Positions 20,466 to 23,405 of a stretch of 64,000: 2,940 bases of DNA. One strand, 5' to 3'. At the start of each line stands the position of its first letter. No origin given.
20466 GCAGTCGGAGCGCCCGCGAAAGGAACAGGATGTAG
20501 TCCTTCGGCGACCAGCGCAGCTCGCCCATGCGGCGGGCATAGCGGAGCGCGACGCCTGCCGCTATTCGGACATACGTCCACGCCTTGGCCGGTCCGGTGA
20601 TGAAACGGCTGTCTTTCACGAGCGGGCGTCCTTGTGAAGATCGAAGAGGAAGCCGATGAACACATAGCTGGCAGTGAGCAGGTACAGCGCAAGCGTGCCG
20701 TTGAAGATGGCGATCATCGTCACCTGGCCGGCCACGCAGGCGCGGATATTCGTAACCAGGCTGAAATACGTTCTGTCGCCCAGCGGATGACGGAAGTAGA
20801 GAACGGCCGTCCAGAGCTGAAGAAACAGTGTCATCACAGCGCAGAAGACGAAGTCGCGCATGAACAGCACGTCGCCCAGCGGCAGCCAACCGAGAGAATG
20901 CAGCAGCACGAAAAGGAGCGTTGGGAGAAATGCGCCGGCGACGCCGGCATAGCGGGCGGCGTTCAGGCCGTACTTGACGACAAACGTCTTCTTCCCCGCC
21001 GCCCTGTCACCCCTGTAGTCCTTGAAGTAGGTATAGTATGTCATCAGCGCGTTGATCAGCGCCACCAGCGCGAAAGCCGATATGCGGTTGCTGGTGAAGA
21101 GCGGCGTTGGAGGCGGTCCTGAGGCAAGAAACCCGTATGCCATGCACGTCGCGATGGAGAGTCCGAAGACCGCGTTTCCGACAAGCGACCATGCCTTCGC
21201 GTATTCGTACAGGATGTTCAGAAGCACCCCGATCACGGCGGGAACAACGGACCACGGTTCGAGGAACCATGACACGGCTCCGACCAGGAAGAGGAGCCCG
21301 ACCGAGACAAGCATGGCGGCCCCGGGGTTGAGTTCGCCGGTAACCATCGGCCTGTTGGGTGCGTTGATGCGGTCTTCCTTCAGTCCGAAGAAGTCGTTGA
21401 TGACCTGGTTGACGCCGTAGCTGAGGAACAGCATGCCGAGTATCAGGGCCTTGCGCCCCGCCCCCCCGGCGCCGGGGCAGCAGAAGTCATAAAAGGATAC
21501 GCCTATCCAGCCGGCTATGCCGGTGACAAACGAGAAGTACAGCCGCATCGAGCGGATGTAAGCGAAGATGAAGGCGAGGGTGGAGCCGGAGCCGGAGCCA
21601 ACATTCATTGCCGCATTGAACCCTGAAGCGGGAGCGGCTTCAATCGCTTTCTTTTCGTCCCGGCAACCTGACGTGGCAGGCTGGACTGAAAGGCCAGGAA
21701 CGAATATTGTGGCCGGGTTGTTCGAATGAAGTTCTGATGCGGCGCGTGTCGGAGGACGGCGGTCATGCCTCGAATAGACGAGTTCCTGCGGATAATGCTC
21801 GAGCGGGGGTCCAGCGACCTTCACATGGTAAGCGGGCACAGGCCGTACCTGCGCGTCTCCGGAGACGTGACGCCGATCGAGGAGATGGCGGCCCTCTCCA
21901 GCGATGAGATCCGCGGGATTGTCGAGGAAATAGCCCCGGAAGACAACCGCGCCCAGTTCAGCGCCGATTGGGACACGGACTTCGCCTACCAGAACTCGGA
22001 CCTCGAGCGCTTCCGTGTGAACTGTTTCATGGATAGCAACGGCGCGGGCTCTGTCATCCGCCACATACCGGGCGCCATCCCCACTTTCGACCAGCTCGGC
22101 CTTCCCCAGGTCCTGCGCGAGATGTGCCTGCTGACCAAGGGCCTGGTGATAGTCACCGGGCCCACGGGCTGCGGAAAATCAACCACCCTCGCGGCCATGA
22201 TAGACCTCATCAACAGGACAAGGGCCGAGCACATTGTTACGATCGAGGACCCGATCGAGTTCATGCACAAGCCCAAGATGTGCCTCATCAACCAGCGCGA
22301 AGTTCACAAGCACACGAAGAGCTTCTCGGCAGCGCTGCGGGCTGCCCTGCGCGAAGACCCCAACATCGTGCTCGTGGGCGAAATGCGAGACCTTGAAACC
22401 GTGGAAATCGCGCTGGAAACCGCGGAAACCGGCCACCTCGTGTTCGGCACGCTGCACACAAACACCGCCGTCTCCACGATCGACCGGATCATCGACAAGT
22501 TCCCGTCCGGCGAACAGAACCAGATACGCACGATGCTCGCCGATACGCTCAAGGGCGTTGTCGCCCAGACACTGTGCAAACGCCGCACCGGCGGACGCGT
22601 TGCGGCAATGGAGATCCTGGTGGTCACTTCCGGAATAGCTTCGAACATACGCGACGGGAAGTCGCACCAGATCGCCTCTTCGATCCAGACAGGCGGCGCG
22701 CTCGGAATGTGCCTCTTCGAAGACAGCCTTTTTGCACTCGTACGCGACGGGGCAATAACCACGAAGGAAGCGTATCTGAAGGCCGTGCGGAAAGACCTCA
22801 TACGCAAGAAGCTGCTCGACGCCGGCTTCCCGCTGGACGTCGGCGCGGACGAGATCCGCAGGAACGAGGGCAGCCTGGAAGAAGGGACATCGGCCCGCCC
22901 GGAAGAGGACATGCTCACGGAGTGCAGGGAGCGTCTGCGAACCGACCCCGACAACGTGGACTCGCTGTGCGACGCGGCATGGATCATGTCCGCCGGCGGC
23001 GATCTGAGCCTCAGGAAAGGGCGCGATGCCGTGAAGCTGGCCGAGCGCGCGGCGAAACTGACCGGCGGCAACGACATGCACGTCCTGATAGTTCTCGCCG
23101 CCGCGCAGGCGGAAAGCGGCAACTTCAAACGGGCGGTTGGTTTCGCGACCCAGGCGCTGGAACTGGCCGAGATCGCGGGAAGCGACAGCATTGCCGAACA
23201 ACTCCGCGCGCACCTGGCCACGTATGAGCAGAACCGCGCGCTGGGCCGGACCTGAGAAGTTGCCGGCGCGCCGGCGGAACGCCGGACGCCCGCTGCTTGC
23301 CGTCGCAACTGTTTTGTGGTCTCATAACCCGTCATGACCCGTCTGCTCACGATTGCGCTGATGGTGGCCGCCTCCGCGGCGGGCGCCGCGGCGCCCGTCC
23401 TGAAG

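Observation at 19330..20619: Radical SAM-SPASM enzyme in a lipid-gene context rather than a RiPP context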

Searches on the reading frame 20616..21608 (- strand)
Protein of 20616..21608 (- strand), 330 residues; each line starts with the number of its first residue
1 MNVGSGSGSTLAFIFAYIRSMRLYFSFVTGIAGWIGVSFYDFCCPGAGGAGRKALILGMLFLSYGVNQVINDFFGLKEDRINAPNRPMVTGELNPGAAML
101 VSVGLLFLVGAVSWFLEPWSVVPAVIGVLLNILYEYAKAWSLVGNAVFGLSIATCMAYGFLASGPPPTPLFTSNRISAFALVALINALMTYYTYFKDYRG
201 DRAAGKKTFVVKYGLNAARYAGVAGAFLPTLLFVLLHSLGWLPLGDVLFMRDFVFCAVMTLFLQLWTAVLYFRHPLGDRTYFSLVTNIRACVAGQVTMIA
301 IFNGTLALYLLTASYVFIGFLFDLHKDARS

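Call 20: search_solved_structures(query=window:20616-21605:-, max_evalue=0.01)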
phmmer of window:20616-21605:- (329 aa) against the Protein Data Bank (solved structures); distinct sequences matched with E-value up to 0.01: 3.
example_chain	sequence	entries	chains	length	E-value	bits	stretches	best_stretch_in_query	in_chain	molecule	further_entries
6m31_A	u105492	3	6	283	1.9e-11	47.5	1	52-260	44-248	Digeranylgeranylglyceryl phosphate synthase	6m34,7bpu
9sas_C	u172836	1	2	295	0.0021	21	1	61-220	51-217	Chlorophyll a synthase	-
9sau_C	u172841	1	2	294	0.0023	20.9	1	61-220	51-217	Chlorophyll a synthase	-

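Call 64: find_related_loci(query=window:20616-21608:-, collection=metagenome_contigs, flank=8000)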
Query window:20616-21608:- (330 aa) in metagenome_contigs; peptide patterns used: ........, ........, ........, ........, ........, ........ (x = any residue, [..] = any of these).
204 stretches matched a pattern; 133 encode a relative of the query (tblastn E <= 1e-3); the best 80 are kept; 80 distinct loci.
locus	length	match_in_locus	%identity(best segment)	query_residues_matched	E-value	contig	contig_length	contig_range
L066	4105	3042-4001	83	11-330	0e+0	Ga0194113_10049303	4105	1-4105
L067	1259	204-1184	79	4-330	0e+0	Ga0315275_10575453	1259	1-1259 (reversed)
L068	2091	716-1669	77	13-330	1e-170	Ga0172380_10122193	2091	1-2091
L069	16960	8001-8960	74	11-330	3e-155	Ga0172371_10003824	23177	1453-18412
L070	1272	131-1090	72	11-330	2e-170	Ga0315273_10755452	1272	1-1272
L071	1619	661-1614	72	13-330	2e-168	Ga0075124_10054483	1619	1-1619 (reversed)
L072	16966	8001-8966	73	9-330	3e-153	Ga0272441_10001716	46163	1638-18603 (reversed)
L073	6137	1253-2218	69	9-330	2e-154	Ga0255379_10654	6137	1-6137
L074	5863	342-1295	73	13-330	4e-154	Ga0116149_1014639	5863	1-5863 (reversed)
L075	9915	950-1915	70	9-330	9e-153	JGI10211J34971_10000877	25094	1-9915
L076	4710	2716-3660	71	13-327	4e-155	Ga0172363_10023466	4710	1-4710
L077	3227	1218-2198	70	4-330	3e-157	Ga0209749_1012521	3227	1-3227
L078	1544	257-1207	72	13-329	7e-164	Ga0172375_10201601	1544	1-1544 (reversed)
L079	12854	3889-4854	72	9-330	3e-150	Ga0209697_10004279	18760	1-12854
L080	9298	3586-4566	68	4-330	7e-150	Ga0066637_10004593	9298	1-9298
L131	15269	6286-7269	53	9-330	6e-106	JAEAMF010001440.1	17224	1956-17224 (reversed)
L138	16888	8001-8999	49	11-330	3e-104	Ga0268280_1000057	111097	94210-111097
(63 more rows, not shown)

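Call 72: search_protein_families(library=pfam, proteins=[L138:4369-5637:+, L131:11872-13194:+, L138:780-2717:+, L138:2730-3332:+, L138:12667-13770:+, L138:13820-14923:+, L131:4678-5952:-, L131:2640-3665:-, L138:5641-6681:+], max_evalue=0.001)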
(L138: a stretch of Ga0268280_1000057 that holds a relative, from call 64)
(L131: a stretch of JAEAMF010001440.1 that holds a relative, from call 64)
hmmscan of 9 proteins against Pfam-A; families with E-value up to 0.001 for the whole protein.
L138:4369-5637:+ (422 aa): 3 families
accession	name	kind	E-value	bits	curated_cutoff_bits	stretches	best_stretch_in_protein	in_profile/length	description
PF00109.32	ketoacyl-synt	-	3.3e-36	125.6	20.8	1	11-258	2-248/252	Beta-ketoacyl synthase, N-terminal domain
PF02801.28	Ketoacyl-synt_C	-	3.2e-25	88.9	20.8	1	271-378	1-116/119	Beta-ketoacyl synthase, C-terminal domain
PF00108.29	Thiolase_N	-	8e-07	29.1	26.4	1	172-214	77-119/260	Thiolase, N-terminal domain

L131:11872-13194:+ (440 aa): 3 families
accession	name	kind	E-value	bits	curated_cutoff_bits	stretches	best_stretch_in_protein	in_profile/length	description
PF00109.32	ketoacyl-synt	-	2.4e-31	109.7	20.8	1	20-280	2-249/252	Beta-ketoacyl synthase, N-terminal domain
PF02801.28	Ketoacyl-synt_C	-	6.9e-21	74.9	20.8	1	291-398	1-116/119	Beta-ketoacyl synthase, C-terminal domain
PF00108.29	Thiolase_N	-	1.6e-06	28.2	26.4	1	185-234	68-119/260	Thiolase, N-terminal domain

L138:780-2717:+ (645 aa): 1 family
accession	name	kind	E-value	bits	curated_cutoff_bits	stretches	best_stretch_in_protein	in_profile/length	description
PF01790.23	LGT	-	2.5e-28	99.5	24.9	1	48-289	13-233/240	Prolipoprotein diacylglyceryl transferase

L138:2730-3332:+ (200 aa): 1 family
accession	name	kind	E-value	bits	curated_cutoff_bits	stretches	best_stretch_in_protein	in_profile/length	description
PF05708.18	Peptidase_C92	-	1.3e-15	58.3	27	1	45-157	3-125/166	Permuted papain-like amidase enzyme, YaeF/YiiX, C92 family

L138:12667-13770:+ (367 aa): 1 family
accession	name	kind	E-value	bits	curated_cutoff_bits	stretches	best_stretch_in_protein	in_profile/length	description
PF01594.21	AI-2E_transport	-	8e-43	147.3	34.3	1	13-352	3-325/327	AI-2E family transporter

L138:13820-14923:+ (367 aa): 1 family
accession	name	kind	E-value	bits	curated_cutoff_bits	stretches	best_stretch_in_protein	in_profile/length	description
PF01594.21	AI-2E_transport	-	2.4e-32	112.9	34.3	1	12-353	2-326/327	AI-2E family transporter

L131:4678-5952:- (424 aa): 5 families
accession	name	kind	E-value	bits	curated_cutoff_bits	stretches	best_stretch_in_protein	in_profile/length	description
PF13360.13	PQQ_2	-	3.6e-41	141.8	27.6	2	87-340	2-232/233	Outer membrane protein assembly factor BamB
PF01011.28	PQQ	-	1.3e-12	47.6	26.7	0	68-150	51-135/595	Glucose/ethanol/alcohol dehydrogenase, beta-propeller domain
PF13570.13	Beta-prop_ACSF4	-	2.4e-09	37.5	133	1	91-254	32-173/329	Beta-alanine-activating enzyme, beta-propeller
PF23727.1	Beta-prop_FAM234A_B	-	3.7e-05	22.9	26.4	0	89-158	53-119/467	FAM234A/B beta-propeller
PF25293.1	Beta-prop_EMC1_N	-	0.00079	19.6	34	0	87-159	84-149/219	EMC1 N-terminal beta-propeller domain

L131:2640-3665:- (341 aa): 3 families
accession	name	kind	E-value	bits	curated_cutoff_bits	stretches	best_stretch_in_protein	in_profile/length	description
PF08238.18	Sel1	-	1.6e-73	241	30.7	7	159-194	1-36/36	Sel1 repeat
PF13414.12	TPR_11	-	0.00022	21.3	26.8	0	143-171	10-40/42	TPR repeat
PF23310.1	TPR_27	-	0.00036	20.6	27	0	188-206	54-72/110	Plant tetratrico peptide repeats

L138:5641-6681:+ (346 aa): 9 families
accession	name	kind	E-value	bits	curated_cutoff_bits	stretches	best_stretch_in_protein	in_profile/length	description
PF01370.27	Epimerase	-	5.2e-34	118.1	20.9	1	7-238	1-231/240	NAD dependent epimerase/dehydratase family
PF16363.11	GDP_Man_Dehyd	-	5.2e-19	69.3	27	1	8-143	1-155/332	GDP-mannose 4,6 dehydratase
PF01073.25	3Beta_HSD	-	8.5e-19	68.1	22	1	8-234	1-231/280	3-beta hydroxysteroid dehydrogenase/isomerase family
PF13460.12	NAD_binding_10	-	1e-13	52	27.2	1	11-187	1-149/184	NAD(P)H-binding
PF07993.18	NAD_binding_4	-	1.3e-13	51.1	20.1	1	9-189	1-210/258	Male sterility protein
PF05368.20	NmrA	-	9.4e-11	42.3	27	1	4-118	2-109/298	NmrA-like family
PF02719.21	Polysacc_synt_2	-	3.2e-07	30.2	20.2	1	7-113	1-125/293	Polysaccharide biosynthesis protein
PF00106.31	adh_short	-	1.3e-05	25.3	26.6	1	6-118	2-138/195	short chain dehydrogenase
PF04321.23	RmlD_sub_bind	-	5.7e-05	22.8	27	1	6-112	2-98/287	RmlD substrate binding domain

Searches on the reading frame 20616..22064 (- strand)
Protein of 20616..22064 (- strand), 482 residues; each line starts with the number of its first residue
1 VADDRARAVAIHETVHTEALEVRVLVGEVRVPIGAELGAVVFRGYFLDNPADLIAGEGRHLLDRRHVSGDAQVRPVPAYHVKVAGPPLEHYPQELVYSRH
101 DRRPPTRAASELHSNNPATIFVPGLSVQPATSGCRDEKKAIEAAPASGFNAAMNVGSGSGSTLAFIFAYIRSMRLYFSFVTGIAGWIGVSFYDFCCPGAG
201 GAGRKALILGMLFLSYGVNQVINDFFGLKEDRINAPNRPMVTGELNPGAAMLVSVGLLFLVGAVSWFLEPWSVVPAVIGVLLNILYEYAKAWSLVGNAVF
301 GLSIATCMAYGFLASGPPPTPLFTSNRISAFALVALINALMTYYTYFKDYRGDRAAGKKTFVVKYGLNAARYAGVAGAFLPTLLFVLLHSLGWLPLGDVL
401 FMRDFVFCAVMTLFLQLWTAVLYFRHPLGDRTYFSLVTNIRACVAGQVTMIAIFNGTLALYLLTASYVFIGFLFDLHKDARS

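Call 4: search_protein_families(library=pfam, proteins=[window:20616-22064:-])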
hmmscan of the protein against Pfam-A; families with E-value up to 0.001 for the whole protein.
window:20616-22064:- (482 aa): 1 family
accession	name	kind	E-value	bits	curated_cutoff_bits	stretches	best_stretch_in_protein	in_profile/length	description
PF01040.23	UbiA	-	2.1e-24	86.6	34.2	1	208-425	26-233/250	UbiA prenyltransferase family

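Call 5: search_protein_families(library=ncbifam, proteins=[window:20616-22064:-])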
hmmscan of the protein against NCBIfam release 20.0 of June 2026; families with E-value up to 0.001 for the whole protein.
window:20616-22064:- (482 aa): 17 families
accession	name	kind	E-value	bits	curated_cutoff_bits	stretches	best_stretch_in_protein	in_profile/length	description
NF009523.0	PRK12884.1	equivalog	2.9e-20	72.6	269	1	206-396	38-226/279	prenyltransferase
NF009521.0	PRK12882.1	equivalog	2.1e-16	60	296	1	168-411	7-247/280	geranylgeranylglycerol-phosphate geranylgeranyltransferase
NF009522.0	PRK12883.1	equivalog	1.7e-13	50.7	353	1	168-380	5-209/279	geranylgeranylglycerol-phosphate geranylgeranyltransferase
NF005742.0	PRK07566.1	equivalog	5.8e-13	48.6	313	1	211-376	71-242/315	chlorophyll synthase ChlG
TIGR01476.1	chlor_syn_BchG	subfamily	5.2e-12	45.8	212.3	1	207-373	39-210/283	(bacterio)chlorophyll synthase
TIGR01475.1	ubiA_other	subfamily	1.2e-09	38.1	180.8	1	222-376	55-210/282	UbiA-like polyprenyltransferase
NF009513.0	PRK12872.1-3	equivalog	3.7e-08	33.2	288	1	220-388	70-236/293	prenyltransferase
NF009058.0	PRK12392.1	subfamily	3.8e-08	32.7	494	1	212-428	56-277/333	bacteriochlorophyll c synthase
NF035940.1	prenyl_rel_EboC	equivalog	4.3e-08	32.9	250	1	207-306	44-143/292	UbiA-like protein EboC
NF041586.1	MqnP_DT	exception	8.1e-07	29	430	1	216-387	51-216/277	menaquinone biosynthesis prenyltransferase MqnP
TIGR02056.1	ChlG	equivalog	5.9e-05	22.8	436.45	1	216-376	67-234/306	chlorophyll synthase ChlG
NF009526.0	PRK12888.1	equivalog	0.00011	21.7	364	1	217-388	70-235/301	4-hydroxybenzoate octaprenyltransferase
NF008977.0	PRK12324.1-2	equivalog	0.00045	19.7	234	1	218-287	52-123/297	decaprenyl-phosphate phosphoribosyltransferase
NF009609.0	PRK13106.1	equivalog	0.00055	19.4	349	1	236-385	84-237/301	prenyltransferase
NF041584.1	MqnP_SCO4491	exception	0.00058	19.7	420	0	219-388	60-223/285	menaquinone biosynthesis prenyltransferase MqnP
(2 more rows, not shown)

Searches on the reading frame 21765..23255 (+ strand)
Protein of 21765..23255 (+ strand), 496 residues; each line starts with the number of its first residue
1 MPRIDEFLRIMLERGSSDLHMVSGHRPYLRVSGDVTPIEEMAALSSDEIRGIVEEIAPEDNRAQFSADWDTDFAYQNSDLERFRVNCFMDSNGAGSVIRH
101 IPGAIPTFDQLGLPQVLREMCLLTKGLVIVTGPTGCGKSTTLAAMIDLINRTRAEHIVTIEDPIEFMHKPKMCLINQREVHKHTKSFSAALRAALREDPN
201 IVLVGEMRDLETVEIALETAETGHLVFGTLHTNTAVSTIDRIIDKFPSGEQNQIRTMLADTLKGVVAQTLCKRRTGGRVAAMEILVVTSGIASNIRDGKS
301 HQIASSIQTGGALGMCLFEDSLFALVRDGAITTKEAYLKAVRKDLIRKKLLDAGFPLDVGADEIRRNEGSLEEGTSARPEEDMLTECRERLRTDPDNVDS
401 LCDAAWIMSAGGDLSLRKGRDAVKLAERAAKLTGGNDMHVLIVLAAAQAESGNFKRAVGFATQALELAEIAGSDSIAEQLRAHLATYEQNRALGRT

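Call 4: search_protein_families(library=pfam, proteins=[window:21765-23255:+])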
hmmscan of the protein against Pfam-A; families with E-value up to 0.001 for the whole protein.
window:21765-23255:+ (496 aa): 2 families
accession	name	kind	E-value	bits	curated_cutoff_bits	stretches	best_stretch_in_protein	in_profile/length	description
PF00437.27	T2SSE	-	4.7e-44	151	24.9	1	82-272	93-279/370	Type II/IV secretion system protein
PF13401.12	AAA_22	-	0.00029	21.6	27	1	124-161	4-33/130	AAA domain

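Call 5: search_protein_families(library=ncbifam, proteins=[window:21765-23255:+])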
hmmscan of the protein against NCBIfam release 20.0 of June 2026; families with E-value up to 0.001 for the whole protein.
window:21765-23255:+ (496 aa): 19 families
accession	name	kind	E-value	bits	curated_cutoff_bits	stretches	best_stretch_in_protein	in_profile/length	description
TIGR01420.1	pilT_fam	subfamily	4.2e-133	443.8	319.1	1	4-342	2-340/343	PilT/PilU family type 4a pilus ATPase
TIGR02525.1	plasmid_TraJ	equivalog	1.1e-45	156.3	368.3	1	43-337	62-364/372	plasmid transfer ATPase TraJ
TIGR02533.1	type_II_gspE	equivalog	4.2e-42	144.4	630.25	1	116-273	234-381/486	type II secretion system ATPase GspE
NF007755.0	PRK10436.1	equivalog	1.4e-41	142.7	617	1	4-273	89-357/465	type II secretion system protein GspE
TIGR02524.1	dot_icm_DotB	equivalog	6.5e-41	140.7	463.3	1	4-307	6-321/358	Dot/Icm type IV secretion system ATPase DotB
TIGR02538.1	type_IV_pilB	equivalog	4.4e-39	134.5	675.65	1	124-244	315-431/564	type IV-A pilus assembly ATPase PilB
NF041000.1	ATPase_ComGA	equivalog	8.6e-35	120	300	1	79-272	79-266/267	competence type IV pilus ATPase ComGA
NF053534.1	T4PilAsmATPsTfpB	equivalog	3.5e-34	118.2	850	1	107-272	314-473/584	type IV pilus assembly ATPase TfpB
NF058587.1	archaellum_moto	equivalog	1.6e-17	63.5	550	1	120-243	270-394/527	archaellum flagellar ATPase motor FlaI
TIGR02782.1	TrbB_P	equivalog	8.4e-15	54.8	304.55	1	123-281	134-289/303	P-type conjugative transfer ATPase TrbB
TIGR02788.1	VirB11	equivalog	1.2e-12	47.5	249.95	1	119-247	138-267/308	P-type DNA transfer ATPase VirB11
TIGR03819.1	heli_sec_ATPase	hypoth_equivalog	2.5e-12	46.7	373.15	1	116-241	170-296/340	TadA family conjugal transfer-associated ATPase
NF010469.0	PRK13894.1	subfamily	9.4e-10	38.3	508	1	127-267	151-291/320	conjugal transfer ATPase TrbB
NF010425.0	PRK13851.1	equivalog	5e-09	35.5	461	1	108-243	146-281/344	type IV secretion system protein VirB11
NF010407.0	PRK13833.1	subfamily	6.7e-09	35.6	499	1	127-288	146-301/323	conjugal transfer protein TrbB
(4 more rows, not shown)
